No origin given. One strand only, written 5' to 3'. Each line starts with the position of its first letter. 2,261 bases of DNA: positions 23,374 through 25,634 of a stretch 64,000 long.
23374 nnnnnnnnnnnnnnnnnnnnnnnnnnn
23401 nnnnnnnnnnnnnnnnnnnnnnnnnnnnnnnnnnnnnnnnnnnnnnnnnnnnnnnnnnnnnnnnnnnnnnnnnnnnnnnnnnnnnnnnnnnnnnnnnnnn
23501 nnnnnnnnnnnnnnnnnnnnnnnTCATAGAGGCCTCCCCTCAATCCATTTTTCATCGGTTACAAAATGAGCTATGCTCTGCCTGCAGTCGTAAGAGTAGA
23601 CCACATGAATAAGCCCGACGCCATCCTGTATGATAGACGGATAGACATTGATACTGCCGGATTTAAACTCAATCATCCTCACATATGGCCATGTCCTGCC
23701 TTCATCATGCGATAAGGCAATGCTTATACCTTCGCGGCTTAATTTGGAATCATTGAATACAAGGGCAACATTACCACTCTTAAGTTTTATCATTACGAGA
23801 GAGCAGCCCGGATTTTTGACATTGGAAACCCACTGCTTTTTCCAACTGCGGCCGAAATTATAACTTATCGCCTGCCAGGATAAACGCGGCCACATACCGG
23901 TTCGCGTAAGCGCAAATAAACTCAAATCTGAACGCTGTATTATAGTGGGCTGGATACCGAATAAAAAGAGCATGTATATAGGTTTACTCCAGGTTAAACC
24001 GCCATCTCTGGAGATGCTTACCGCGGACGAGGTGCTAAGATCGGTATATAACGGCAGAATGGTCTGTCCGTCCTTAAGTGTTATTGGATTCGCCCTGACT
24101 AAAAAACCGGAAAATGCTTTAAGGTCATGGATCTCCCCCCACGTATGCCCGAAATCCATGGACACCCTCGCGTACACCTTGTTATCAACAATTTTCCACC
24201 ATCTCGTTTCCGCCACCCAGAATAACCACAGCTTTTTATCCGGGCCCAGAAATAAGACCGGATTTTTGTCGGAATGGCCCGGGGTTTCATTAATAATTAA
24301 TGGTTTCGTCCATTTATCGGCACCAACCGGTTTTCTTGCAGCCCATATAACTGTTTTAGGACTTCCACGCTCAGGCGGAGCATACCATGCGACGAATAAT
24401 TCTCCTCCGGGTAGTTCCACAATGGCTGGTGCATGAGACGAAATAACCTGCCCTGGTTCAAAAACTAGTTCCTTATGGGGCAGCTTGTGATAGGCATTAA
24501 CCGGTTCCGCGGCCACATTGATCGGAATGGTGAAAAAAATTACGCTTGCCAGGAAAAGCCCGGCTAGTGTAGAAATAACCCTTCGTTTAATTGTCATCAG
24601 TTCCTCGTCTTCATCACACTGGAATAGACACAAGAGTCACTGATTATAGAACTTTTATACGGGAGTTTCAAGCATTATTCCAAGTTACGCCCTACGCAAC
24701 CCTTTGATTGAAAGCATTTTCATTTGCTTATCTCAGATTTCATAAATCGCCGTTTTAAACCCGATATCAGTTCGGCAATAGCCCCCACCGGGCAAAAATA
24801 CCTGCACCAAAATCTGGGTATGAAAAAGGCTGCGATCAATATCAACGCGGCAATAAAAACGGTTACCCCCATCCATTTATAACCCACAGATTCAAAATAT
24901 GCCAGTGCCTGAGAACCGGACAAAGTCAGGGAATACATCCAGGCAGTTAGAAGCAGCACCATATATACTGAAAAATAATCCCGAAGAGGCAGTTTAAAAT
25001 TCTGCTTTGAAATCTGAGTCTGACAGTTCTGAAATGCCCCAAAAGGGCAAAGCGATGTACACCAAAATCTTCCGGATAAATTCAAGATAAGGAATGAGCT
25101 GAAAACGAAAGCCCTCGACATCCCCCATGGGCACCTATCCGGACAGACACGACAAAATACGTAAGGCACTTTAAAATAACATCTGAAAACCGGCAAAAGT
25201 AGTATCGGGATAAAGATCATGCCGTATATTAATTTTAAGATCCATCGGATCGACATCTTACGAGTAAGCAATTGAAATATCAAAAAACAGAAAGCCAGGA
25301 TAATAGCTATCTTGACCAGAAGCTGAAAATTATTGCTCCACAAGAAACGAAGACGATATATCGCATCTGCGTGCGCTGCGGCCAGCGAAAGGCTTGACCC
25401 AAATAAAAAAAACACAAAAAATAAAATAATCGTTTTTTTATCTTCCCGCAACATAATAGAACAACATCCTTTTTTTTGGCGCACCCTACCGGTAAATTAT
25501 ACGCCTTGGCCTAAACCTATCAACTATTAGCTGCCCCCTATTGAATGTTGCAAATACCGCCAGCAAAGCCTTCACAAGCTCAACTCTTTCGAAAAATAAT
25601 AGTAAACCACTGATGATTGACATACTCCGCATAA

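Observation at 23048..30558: Orphan redox/radical-SAM locus: flavodoxin, BNR propeller, Fer4_5 membrane protein, methyltransferase and two class-B radical SAM enzymes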

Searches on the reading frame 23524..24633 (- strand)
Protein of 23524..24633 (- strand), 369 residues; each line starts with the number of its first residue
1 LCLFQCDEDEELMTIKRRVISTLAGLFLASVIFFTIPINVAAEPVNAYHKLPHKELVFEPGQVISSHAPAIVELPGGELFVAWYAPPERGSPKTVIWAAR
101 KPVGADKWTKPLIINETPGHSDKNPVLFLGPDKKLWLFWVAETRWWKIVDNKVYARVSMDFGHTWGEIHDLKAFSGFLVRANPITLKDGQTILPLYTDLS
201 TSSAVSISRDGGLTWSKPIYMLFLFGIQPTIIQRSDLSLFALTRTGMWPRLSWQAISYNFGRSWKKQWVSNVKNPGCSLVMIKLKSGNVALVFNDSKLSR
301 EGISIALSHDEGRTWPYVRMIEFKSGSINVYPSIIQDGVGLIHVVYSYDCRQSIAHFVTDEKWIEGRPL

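Call 5: search_protein_families(library=pfam, proteins=[window:23524-24633:-], max_evalue=0.01)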
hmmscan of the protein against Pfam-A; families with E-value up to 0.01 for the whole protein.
window:23524-24633:- (369 aa): 3 families
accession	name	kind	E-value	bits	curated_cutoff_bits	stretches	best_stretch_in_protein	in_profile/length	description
PF13088.12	BNR_2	-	1.5e-42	146.3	31.4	1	77-344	1-277/277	BNR repeat-like domain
PF02012.26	BNR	-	2.7e-07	30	27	0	207-217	2-12/12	BNR/Asp-box repeat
PF15902.12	Sortilin-Vps10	-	0.0016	17.7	33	0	120-170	68-114/446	Sortilin, neurotensin receptor 3,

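Call 6: search_protein_families(library=ncbifam, proteins=[window:23524-24633:-], max_evalue=0.01)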
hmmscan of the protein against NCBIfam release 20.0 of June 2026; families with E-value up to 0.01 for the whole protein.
window:23524-24633:- (369 aa): 0 families

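Call 26: find_homologous_proteins(query=window:23524-24597:-)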
Query window:23524-24597:- (357 aa): 115 proteins with E <= 0.001 among 2150 candidates.
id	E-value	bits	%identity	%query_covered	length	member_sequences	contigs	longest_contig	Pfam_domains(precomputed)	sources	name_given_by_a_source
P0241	7.6e-244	826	100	100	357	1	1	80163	PF02012.27,PF13088.13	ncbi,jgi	ncbi:MAG: exo-alpha-sialidase [Candidatus Omnitrophota bacterium]|jgi:predicted neuraminidase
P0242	2.2e-163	562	68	100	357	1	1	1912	PF02012.27,PF13088.13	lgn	-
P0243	1.6e-162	559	69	100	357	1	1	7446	PF02012.27,PF13088.13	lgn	-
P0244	2.1e-157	542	66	99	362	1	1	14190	PF02012.27,PF13088.13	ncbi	ncbi:MAG: exo-alpha-sialidase [Candidatus Omnitrophota bacterium]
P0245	2.1e-156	539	68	99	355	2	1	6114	PF02012.27,PF13088.13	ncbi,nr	ncbi:MAG: sialidase family protein [Candidatus Omnitrophica bacterium]|nr:sialidase family protein [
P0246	4.0e-150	518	64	100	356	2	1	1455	PF02012.27,PF13088.13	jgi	-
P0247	8.6e-146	504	65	96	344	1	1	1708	PF02012.27,PF13088.13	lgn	-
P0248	1.1e-138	480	65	95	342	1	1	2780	PF13088.13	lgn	-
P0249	4.3e-137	475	64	95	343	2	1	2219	PF02012.27,PF13088.13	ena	-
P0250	5.8e-136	471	62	96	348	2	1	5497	PF02012.27,PF13088.13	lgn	-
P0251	1.3e-134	467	63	95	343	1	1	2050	PF13088.13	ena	-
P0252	6.3e-134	465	62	95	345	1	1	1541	PF02012.27,PF13088.13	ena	-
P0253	8.4e-134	464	63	89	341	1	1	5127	PF02012.27,PF13088.13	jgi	-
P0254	1.4e-133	464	61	95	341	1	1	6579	PF13088.13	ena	-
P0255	2.5e-133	463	61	94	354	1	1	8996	PF13859.13,PF24316.2,PF02012.27,PF13088.13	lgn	-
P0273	8.3e-125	435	60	89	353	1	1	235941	PF13088.13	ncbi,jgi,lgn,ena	ncbi:MAG: exo-alpha-sialidase [Candidatus Omnitrophota bacterium]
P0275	5.4e-124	432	58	96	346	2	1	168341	PF02012.27,PF13088.13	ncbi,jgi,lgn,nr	ncbi:MAG: exo-alpha-sialidase [Candidatus Omnitrophica bacterium]|jgi:alpha-L-rhamnosidase|nr:exo-al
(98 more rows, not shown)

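Call 28: find_encoding_contigs(protein=P0244, flank=8000, max_places=2)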
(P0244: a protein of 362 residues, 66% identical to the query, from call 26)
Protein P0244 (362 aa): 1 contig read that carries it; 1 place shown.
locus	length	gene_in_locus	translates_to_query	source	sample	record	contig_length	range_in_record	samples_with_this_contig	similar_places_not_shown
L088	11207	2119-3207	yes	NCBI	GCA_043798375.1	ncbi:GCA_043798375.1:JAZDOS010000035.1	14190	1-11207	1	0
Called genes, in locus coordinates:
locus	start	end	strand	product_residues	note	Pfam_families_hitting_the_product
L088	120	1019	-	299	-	-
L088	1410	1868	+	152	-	-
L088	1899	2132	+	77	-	-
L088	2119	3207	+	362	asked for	PF13088:BNR_2, PF02012:BNR (faint)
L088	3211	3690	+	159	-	PF03358:FMN_red, PF12682:Flavodoxin_4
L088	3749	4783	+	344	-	PF08240:ADH_N, PF00107:ADH_zinc_N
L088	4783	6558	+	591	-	PF17297:PEPCK_N, PF00821:PEPCK_GTP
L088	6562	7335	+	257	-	PF01791:DeoC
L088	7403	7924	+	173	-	PF08823:PG_binding_2 (weak), PF01471:PG_binding_1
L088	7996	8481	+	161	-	PF01047:MarR (weak), PF08279:HTH_11 (weak), PF12802:MarR_2 (faint), PF13384:HTH_23 (faint), PF13404:HTH_AsnC-type (weak), PF13412:HTH_24, PF13545:HTH_Crp_2 (weak), PF01037:AsnC_trans_reg, +2 more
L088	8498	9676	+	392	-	PF00155:Aminotran_1_2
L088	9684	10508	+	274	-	PF26514:DUF8173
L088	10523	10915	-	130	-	PF07238:PilZ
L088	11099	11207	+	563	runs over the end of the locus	PF05157:MshEN, PF00437:T2SSE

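Call 29: find_encoding_contigs(protein=P0273, flank=8000, max_places=2)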
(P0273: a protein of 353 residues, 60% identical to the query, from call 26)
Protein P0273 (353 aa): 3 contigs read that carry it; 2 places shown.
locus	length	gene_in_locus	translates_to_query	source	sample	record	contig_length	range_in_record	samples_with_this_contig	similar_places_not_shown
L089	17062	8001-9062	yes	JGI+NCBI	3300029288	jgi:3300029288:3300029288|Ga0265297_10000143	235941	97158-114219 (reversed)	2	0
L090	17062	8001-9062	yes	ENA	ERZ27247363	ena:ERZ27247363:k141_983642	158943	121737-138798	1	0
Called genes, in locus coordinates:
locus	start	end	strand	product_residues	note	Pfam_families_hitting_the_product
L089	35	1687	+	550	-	PF13231:PMT_2, PF13181:TPR_8 (faint), PF13374:TPR_10 (faint), PF13428:TPR_14 (faint), PF00515:TPR_1 (weak), PF07719:TPR_2 (weak), PF13424:TPR_12 (weak), PF13432:TPR_16, +2 more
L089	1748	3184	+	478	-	PF00989:PAS, PF13188:PAS_8 (faint), PF12860:PAS_7 (faint), PF00512:HisKA, PF02518:HATPase_c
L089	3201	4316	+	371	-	PF00072:Response_reg, PF00563:EAL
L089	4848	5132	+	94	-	PF04365:BrnT_toxin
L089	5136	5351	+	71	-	PF12441:CopG_antitoxin (weak), PF14384:BrnA_antitoxin (weak)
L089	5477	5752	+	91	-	-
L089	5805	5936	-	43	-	-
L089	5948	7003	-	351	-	PF02661:Fic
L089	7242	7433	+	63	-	-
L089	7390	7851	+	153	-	-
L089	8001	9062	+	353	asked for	PF13088:BNR_2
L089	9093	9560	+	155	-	-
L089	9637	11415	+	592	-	PF02310:B12-binding (faint), PF04055:Radical_SAM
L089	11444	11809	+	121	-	-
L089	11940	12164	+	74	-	-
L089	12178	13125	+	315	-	PF13489:Methyltransf_23 (weak), PF08241:Methyltransf_11, PF13649:Methyltransf_25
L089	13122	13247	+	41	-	-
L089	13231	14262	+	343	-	-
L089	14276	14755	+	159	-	PF03358:FMN_red (weak), PF12682:Flavodoxin_4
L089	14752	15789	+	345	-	PF08240:ADH_N, PF16912:Glu_dehyd_C (weak), PF00107:ADH_zinc_N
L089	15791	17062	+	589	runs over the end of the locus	PF17297:PEPCK_N, PF00821:PEPCK_GTP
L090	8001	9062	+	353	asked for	PF13088:BNR_2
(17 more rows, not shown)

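Call 30: find_encoding_contigs(protein=P0275, flank=8000, max_places=2)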
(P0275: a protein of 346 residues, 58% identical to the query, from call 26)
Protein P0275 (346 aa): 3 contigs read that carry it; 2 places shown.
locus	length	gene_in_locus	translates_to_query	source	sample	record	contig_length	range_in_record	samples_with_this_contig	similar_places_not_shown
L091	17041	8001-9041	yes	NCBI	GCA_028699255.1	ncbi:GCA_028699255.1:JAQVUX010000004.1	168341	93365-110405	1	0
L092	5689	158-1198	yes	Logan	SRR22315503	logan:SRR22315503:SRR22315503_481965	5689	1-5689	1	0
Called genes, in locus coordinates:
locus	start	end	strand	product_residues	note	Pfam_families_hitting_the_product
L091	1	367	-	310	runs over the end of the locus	PF04389:Peptidase_M28, PF01546:Peptidase_M20 (weak)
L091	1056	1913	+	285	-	-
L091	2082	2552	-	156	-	PF01797:Y1_Tnp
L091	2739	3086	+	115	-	PF12643:MazG-like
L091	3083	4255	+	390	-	PF01795:Methyltransf_5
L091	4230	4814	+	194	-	PF02525:Flavodoxin_2, PF03358:FMN_red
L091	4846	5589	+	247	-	-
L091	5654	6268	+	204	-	-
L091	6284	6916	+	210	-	PF02163:Peptidase_M50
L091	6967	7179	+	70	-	PF09905:VF530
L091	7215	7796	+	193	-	-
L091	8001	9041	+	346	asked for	PF13088:BNR_2, PF02012:BNR (faint)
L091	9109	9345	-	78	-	-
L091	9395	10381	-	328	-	-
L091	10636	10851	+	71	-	-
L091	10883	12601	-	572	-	PF00501:AMP-binding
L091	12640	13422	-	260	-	PF12146:Hydrolase_4, PF00561:Abhydrolase_1, PF12697:Abhydrolase_6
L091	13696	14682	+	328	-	-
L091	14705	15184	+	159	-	PF12682:Flavodoxin_4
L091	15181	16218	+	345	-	PF08240:ADH_N, PF00107:ADH_zinc_N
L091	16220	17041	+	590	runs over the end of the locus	PF17297:PEPCK_N, PF00821:PEPCK_GTP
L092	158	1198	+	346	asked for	PF13088:BNR_2, PF02012:BNR (faint)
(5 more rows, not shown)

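Call 53: search_protein_families(library=pfam, proteins=[L089:9637-11415:+, L089:13231-14262:+], max_evalue=0.001)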
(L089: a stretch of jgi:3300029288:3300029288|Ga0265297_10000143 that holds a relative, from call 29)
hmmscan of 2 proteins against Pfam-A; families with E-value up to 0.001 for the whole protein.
L089:9637-11415:+ (592 aa): 2 families
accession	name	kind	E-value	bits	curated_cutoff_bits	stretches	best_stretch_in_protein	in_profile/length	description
PF04055.27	Radical_SAM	-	7.2e-12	46.2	29.5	1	259-395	6-139/166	Radical SAM superfamily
PF02310.24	B12-binding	-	2.1e-06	28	32.1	1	109-189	41-120/121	B12 binding domain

L089:13231-14262:+ (343 aa): 0 families

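Call 60: find_encoding_contigs(protein=P0243, flank=8000, max_places=2)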
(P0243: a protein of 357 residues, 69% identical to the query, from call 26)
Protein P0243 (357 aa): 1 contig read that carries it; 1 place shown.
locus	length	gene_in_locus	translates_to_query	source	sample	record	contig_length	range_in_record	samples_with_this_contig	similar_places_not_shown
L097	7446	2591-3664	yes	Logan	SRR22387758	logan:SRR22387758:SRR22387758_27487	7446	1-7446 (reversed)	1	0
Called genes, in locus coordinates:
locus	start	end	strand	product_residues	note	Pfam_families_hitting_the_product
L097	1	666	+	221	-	?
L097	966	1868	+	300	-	PF05711:TylF, PF13578:Methyltransf_24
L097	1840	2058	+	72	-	-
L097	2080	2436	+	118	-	PF07238:PilZ (weak)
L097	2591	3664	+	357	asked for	PF13088:BNR_2, PF02012:BNR (faint)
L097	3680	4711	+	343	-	PF08240:ADH_N, PF16912:Glu_dehyd_C (weak), PF00107:ADH_zinc_N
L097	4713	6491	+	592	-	PF17297:PEPCK_N, PF00821:PEPCK_GTP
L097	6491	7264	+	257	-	PF01791:DeoC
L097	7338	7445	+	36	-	?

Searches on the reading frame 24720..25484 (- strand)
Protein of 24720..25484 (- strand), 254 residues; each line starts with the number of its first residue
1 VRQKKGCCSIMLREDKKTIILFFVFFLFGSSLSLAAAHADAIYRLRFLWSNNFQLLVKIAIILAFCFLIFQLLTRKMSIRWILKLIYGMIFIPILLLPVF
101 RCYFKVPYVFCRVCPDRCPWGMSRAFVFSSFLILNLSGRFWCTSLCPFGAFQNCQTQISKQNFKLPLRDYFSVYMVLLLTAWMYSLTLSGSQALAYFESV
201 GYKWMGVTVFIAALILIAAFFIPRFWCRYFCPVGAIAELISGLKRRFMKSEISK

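Call 5: search_protein_families(library=pfam, proteins=[window:24720-25484:-], max_evalue=0.01)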
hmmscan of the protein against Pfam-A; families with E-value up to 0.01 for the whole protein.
window:24720-25484:- (254 aa): 1 family
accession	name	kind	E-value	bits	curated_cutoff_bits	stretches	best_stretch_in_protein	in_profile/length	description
PF12801.12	Fer4_5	-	5.5e-15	55.5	22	2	207-247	4-45/48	4Fe-4S binding domain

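Call 6: search_protein_families(library=ncbifam, proteins=[window:24720-25484:-], max_evalue=0.01)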
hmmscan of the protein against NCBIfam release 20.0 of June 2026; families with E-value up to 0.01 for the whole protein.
window:24720-25484:- (254 aa): 3 families
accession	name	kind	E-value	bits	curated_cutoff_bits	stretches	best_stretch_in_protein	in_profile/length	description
TIGR02163.1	napH_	subfamily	1.3e-07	31.5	213.05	1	134-243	74-190/255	NapH/MauN family ferredoxin-type protein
NF046105.1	TransRegNosR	equivalog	0.00028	19.3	1000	1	133-242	492-615/680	transcriptional regulator NosR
NF007013.0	PRK09477.1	equivalog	0.0057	15.8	234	1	206-241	176-211/286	quinol dehydrogenase ferredoxin subunit NapH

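Call 80: search_protein_representatives(protein=window:24720-25484:-)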
Query: 254 residues. Proteins with E-value up to 0.001 (for the whole library): 699; up to 1e-10: 122; up to 1e-30: 11. The best 150 are listed.
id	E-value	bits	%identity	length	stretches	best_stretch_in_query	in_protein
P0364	9.5e-67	241.9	52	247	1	15-245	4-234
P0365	3.7e-60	220.3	46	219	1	33-246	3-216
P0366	1.2e-56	208.8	45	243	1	14-250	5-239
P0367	1.0e-51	192.6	42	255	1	28-247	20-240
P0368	7.8e-41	157.0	43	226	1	44-243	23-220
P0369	5.5e-37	144.3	39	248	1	18-248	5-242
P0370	2.2e-36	142.4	37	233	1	15-246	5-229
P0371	4.4e-36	141.4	58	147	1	71-166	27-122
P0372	1.1e-31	127.0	34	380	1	22-244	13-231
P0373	1.1e-31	127.0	38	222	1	19-240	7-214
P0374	9.0e-31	124.0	32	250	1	19-249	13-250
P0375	1.5e-30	123.2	32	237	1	20-239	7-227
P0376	3.8e-30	121.9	34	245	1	15-244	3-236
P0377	6.7e-30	121.1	39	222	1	54-250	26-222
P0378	1.5e-29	120.0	32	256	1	20-246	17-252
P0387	5.0e-25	105.1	34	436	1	10-245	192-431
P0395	1.6e-22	96.9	31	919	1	10-249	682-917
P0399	7.1e-22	94.8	31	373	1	21-245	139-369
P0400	7.5e-22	94.7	35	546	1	78-245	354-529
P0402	9.9e-22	94.4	36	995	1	70-243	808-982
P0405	2.2e-21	93.2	36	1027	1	81-248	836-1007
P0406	2.7e-21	92.9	32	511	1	84-249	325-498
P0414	3.9e-20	89.1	31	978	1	25-251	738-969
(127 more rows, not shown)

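Call 81: search_protein_families(library=pfam, proteins=[P0402, P0405, P0395, P0414, P0387, P0400, P0372, P0399, P0406, P0364], max_evalue=0.0001)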
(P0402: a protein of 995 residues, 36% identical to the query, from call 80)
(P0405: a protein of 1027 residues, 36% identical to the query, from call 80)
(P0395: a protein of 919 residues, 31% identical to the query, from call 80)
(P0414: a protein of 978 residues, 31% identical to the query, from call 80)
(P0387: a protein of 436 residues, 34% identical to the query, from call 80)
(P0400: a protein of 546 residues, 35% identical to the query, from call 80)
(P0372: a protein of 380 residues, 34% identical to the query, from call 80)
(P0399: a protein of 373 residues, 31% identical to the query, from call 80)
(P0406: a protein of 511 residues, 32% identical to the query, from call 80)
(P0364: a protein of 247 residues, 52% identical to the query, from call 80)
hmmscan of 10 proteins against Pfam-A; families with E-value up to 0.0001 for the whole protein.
P0402 (995 aa): 2 families
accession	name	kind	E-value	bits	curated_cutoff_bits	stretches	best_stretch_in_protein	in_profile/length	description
PF01564.23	Spermine_synth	-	2.1e-22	80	22.9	1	273-393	6-131/186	Spermine/spermidine synthase domain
PF12801.12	Fer4_5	-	6.4e-10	39.3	22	1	945-985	3-44/48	4Fe-4S binding domain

P0405 (1027 aa): 2 families
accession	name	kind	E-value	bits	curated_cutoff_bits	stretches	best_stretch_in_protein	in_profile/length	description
PF01564.23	Spermine_synth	-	3.7e-17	62.9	22.9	1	287-436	6-154/186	Spermine/spermidine synthase domain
PF12801.12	Fer4_5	-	5.8e-05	23.4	22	1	966-1005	5-44/48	4Fe-4S binding domain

P0395 (919 aa): 2 families
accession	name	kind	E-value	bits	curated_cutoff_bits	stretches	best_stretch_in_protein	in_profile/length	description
PF01564.23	Spermine_synth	-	2.7e-25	89.5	22.9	1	265-388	6-135/186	Spermine/spermidine synthase domain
PF12801.12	Fer4_5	-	1.2e-11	44.8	22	1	875-918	4-47/48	4Fe-4S binding domain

P0414 (978 aa): 2 families
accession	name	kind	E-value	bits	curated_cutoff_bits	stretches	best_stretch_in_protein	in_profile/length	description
PF01564.23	Spermine_synth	-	1.8e-12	47.6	22.9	1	276-392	8-132/186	Spermine/spermidine synthase domain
PF12801.12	Fer4_5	-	2.2e-08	34.4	22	1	925-958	4-37/48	4Fe-4S binding domain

P0387 (436 aa): 1 family
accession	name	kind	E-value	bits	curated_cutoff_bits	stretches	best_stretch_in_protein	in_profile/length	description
PF12801.12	Fer4_5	-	2.8e-11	43.6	22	1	392-435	3-47/48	4Fe-4S binding domain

P0400 (546 aa): 1 family
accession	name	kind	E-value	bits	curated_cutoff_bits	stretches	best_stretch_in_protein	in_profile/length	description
PF12801.12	Fer4_5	-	7.8e-09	35.8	22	1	492-530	5-43/48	4Fe-4S binding domain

P0372 (380 aa): 1 family
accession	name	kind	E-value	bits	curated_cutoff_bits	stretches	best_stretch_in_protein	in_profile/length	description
PF12801.12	Fer4_5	-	9.7e-08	32.3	22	1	193-230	3-41/48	4Fe-4S binding domain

P0399 (373 aa): 1 family
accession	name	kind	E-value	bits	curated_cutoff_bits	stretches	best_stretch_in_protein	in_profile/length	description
PF12801.12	Fer4_5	-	4.5e-10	39.8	22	1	331-367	4-41/48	4Fe-4S binding domain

P0406 (511 aa): 1 family
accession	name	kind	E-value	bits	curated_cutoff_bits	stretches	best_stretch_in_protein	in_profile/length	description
PF12801.12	Fer4_5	-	1.4e-07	31.8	22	1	456-496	4-45/48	4Fe-4S binding domain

P0364 (247 aa): 1 family
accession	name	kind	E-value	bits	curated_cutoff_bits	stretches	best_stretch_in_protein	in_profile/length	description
PF12801.12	Fer4_5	-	8.8e-15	54.9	22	2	195-237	3-46/48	4Fe-4S binding domain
